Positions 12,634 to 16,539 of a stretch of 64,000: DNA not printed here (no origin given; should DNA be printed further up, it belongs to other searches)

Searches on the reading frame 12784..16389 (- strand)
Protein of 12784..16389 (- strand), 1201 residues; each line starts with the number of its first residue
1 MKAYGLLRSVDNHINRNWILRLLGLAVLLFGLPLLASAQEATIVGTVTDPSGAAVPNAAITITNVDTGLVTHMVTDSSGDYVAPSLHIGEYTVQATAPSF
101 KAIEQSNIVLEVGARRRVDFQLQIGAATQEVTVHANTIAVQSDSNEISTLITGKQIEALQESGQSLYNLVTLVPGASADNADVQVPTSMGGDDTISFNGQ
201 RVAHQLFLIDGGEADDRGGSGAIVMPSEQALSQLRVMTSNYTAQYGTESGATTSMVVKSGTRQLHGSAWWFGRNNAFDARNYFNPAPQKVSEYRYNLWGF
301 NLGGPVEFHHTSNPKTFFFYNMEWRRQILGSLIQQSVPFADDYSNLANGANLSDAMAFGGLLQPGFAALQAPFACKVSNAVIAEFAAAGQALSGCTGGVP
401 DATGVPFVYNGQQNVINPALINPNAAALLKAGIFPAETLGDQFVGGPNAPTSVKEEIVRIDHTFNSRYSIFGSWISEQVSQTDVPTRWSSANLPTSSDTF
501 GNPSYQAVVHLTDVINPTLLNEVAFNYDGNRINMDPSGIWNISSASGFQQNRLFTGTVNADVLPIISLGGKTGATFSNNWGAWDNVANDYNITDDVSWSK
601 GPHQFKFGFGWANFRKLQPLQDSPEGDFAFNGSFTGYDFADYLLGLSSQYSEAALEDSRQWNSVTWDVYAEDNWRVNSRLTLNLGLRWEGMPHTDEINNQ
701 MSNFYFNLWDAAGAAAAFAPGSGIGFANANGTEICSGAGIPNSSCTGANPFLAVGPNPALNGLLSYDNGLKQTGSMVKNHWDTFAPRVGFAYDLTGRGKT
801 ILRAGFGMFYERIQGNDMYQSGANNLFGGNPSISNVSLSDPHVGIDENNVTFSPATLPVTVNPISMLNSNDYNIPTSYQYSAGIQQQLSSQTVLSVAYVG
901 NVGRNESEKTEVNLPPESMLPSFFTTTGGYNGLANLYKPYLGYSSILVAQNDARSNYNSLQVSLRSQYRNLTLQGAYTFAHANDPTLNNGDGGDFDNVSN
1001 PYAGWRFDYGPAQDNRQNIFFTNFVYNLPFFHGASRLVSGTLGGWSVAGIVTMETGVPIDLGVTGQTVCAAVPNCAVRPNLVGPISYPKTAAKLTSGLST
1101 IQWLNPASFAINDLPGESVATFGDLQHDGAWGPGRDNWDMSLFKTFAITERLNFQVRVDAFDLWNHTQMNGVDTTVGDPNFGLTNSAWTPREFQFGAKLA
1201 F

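Call 6: search_protein_families(library=pfam, proteins=[window:12784-16389:-])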
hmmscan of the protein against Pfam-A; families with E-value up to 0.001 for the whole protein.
window:12784-16389:- (1201 aa): 3 families
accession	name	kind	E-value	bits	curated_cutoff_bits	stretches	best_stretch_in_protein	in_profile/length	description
PF25183.1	OMP_b-brl_4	-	5.1e-175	584.7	30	1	256-1194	1-838/838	Outer membrane beta barrel domain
PF13620.12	CarboxypepD_reg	-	7.3e-22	78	32.3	1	42-123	1-82/82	Carboxypeptidase regulatory-like domain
PF13715.12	CarbopepD_reg_2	-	6.6e-05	23.3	32.2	1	43-125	1-79/88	CarboxypepD_reg-like domain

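Call 29: search_protein_families(library=ncbifam, proteins=[window:12784-16389:-], max_evalue=0.00001)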
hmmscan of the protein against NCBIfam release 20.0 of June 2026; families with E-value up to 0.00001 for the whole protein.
window:12784-16389:- (1201 aa): 0 families
